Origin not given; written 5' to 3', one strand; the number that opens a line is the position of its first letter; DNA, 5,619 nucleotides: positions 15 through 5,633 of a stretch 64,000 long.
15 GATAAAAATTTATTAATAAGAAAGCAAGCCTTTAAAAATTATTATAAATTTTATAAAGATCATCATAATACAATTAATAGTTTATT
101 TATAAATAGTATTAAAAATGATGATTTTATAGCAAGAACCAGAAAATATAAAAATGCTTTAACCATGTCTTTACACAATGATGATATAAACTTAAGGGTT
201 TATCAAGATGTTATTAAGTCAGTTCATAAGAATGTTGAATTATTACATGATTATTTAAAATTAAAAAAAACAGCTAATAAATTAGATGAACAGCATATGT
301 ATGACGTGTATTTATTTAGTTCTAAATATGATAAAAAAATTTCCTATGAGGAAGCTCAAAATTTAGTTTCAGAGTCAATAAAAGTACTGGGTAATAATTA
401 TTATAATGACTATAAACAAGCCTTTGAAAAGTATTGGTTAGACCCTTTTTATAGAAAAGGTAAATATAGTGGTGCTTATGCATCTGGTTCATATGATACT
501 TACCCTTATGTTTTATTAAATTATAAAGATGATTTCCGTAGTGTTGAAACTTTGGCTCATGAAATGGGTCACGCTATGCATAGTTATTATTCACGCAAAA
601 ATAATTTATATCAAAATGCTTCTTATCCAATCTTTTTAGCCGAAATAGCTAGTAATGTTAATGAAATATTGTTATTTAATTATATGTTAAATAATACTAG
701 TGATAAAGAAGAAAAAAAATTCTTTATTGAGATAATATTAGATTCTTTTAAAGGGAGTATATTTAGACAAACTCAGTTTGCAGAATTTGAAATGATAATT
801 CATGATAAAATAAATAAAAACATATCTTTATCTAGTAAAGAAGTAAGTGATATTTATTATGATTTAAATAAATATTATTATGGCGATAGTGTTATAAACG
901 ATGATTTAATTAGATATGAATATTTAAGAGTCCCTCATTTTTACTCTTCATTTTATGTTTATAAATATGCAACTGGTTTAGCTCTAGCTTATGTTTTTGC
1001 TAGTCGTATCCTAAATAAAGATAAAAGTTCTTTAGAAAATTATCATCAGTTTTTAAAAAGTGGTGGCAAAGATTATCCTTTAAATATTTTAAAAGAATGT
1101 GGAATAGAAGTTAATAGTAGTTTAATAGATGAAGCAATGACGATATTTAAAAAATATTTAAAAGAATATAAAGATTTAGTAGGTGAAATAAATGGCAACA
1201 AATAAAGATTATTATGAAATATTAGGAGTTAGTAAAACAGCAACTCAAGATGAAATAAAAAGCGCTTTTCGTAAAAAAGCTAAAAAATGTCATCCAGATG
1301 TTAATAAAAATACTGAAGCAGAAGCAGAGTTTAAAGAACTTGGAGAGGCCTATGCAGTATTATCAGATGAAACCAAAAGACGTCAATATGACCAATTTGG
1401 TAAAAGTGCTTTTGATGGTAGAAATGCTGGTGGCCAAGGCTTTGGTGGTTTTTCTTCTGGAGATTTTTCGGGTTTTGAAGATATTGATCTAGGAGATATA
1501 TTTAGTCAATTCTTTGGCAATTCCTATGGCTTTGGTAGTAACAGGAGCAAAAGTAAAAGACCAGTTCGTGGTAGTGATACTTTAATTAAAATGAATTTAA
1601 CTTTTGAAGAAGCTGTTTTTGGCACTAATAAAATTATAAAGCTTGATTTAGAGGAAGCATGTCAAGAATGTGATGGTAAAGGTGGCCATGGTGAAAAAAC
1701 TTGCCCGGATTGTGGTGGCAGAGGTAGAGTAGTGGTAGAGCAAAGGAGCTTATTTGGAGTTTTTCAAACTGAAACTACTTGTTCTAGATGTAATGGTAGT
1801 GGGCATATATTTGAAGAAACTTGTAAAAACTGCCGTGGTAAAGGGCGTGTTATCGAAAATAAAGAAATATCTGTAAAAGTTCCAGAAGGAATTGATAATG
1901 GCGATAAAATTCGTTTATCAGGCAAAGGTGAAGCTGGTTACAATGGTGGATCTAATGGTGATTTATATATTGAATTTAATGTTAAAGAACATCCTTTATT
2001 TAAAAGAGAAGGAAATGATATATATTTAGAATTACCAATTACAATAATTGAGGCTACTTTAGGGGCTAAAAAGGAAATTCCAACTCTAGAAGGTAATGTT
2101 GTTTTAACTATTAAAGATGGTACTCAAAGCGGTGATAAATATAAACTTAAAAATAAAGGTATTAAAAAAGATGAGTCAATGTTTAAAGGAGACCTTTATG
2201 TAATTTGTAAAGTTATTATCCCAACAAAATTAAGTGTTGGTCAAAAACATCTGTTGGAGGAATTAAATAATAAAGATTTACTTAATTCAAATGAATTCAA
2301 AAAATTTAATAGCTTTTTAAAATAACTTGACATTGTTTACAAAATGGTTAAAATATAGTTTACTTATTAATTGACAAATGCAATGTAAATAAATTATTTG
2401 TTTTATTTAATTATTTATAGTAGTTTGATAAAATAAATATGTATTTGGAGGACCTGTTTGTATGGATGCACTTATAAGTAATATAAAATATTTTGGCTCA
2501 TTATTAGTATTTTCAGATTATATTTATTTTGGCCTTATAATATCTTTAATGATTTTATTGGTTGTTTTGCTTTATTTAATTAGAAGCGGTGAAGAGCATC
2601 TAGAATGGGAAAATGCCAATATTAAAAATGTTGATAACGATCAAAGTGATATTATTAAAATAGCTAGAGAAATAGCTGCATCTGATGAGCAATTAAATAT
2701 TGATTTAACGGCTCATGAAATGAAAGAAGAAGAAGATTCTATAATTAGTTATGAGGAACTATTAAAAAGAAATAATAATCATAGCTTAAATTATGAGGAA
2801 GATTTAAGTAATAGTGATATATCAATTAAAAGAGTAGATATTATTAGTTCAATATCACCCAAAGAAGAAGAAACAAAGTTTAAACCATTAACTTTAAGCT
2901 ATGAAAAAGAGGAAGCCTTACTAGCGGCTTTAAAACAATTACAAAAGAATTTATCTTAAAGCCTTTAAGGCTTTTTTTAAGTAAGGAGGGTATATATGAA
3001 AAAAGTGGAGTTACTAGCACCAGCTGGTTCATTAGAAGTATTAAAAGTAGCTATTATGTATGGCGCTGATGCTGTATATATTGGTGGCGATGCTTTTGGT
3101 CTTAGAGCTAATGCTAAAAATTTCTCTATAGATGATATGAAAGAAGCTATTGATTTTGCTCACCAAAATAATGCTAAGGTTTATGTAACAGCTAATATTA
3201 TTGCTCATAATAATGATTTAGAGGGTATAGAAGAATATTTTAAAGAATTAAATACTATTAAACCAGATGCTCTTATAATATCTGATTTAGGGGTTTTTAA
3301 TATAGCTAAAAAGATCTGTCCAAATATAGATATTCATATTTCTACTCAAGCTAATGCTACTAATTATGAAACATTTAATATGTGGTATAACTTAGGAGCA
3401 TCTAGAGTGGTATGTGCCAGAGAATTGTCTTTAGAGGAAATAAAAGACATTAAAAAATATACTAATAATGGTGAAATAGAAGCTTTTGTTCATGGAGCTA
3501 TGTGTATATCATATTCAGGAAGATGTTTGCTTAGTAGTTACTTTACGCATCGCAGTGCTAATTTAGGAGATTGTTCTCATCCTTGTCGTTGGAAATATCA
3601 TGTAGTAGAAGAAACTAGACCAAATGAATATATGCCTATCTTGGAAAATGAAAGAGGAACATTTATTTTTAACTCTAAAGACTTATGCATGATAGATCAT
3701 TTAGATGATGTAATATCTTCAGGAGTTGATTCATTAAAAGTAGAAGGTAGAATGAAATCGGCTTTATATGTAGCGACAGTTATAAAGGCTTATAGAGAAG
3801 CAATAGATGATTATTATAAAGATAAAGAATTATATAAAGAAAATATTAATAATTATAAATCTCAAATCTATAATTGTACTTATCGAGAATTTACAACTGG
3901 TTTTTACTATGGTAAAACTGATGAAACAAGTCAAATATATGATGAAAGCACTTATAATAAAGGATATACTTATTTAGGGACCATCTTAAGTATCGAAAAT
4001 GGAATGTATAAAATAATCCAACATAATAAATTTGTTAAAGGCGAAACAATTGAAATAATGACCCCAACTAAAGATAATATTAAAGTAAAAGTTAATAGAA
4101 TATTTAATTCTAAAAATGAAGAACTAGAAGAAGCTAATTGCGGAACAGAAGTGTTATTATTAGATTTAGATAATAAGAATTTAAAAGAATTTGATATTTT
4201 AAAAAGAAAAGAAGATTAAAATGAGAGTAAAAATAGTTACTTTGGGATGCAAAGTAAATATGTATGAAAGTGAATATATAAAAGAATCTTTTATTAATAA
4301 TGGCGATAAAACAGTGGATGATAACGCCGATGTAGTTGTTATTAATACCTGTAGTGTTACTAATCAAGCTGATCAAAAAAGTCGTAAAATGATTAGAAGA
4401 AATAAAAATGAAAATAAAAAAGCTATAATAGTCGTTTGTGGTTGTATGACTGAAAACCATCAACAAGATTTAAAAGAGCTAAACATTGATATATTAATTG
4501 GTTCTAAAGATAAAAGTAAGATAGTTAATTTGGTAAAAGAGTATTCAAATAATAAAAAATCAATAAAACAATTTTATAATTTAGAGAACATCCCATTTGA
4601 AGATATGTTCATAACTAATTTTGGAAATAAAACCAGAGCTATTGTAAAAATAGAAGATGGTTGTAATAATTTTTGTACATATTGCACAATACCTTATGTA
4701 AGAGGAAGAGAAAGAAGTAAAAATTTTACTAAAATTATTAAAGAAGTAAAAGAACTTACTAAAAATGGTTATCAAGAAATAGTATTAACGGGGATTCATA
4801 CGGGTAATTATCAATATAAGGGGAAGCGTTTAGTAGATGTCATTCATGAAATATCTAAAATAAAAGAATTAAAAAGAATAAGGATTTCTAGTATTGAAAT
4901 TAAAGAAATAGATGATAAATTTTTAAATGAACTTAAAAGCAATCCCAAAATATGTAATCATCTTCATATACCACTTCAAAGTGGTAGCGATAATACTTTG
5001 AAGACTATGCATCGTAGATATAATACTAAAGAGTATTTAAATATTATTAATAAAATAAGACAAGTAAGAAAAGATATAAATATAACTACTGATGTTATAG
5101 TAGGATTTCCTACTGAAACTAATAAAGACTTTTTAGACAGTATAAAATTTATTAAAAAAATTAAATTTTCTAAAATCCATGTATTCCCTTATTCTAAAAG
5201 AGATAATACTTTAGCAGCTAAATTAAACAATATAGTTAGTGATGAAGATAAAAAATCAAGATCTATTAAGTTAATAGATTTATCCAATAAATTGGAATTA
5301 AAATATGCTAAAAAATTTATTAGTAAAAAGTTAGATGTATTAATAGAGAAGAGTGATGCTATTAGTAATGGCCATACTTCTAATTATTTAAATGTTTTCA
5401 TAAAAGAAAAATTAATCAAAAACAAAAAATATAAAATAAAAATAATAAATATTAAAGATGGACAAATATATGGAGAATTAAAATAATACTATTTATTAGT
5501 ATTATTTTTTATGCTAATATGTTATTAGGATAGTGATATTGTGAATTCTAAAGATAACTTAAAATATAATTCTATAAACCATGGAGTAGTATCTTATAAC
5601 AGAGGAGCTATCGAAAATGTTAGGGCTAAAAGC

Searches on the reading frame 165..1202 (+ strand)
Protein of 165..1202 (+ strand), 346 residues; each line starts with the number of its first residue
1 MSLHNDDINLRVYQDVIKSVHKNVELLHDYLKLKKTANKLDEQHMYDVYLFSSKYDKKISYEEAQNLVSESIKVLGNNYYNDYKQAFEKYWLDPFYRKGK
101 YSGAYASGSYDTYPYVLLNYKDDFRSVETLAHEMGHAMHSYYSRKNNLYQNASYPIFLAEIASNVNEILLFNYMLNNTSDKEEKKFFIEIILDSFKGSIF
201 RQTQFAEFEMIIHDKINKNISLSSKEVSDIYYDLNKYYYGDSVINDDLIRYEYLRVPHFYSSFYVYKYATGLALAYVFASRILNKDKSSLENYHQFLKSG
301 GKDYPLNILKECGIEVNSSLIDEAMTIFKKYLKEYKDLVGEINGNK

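Call 15: search_protein_families(library=pfam, proteins=[window:165-1202:+], max_evalue=0.00001)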
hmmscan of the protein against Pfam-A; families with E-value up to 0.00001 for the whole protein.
window:165-1202:+ (346 aa): 1 family
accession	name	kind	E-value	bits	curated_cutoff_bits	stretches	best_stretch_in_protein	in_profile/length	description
PF01432.26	Peptidase_M3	-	2.3e-58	199.1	27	1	2-318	58-447/457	Peptidase family M3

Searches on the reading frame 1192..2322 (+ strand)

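Call 15: search_protein_families(library=pfam, proteins=[window:1192-2322:+], max_evalue=0.00001)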
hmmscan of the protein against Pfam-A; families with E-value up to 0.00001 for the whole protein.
window:1192-2322:+ (377 aa): 4 families
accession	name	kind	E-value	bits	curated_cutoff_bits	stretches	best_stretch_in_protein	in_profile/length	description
PF01556.23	DnaJ_C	-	2.9e-48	164.2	26.6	1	132-344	3-152/152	DnaJ C terminal domain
PF00226.36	DnaJ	-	4.2e-27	94.5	27.8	1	6-67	1-63/63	DnaJ domain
PF00684.25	DnaJ_CXXCXGXG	-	1.2e-14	54.7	32.7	1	157-218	1-65/65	DnaJ central domain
PF15777.11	Anti-TRAP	-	1.4e-06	28.7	32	0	152-184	8-46/59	Tryptophan RNA-binding attenuator protein inhibitory protein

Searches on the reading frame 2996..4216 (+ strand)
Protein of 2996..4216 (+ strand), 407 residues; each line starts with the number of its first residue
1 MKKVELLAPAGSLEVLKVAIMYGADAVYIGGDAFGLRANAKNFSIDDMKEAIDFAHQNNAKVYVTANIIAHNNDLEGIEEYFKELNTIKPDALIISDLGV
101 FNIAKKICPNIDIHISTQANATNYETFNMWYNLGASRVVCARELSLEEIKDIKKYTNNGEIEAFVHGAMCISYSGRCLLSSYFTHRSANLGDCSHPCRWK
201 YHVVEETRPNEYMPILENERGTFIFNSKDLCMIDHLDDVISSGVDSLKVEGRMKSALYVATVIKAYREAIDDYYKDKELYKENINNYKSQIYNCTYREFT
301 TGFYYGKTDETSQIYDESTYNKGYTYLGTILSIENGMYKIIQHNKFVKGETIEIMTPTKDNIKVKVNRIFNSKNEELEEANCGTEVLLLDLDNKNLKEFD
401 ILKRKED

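Call 15: search_protein_families(library=pfam, proteins=[window:2996-4216:+], max_evalue=0.00001)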
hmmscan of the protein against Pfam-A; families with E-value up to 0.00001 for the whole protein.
window:2996-4216:+ (407 aa): 2 families
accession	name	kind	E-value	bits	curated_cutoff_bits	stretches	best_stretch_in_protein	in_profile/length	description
PF01136.24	Peptidase_U32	-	5.8e-97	324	22.4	1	75-309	1-232/233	Peptidase family U32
PF16325.11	Peptidase_U32_C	-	1e-18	67.7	28.2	1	323-402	2-82/83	Peptidase family U32 C-terminal domain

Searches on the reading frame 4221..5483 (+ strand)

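Call 15: search_protein_families(library=pfam, proteins=[window:4221-5483:+], max_evalue=0.00001)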
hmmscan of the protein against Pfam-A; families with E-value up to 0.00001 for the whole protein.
window:4221-5483:+ (421 aa): 2 families
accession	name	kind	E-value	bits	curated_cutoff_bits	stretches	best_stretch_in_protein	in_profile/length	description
PF04055.27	Radical_SAM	-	1.2e-26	94.3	29.5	1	146-311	5-166/166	Radical SAM superfamily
PF00919.26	UPF0004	-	1.1e-23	83.5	27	1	2-94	1-98/98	Uncharacterized protein family UPF0004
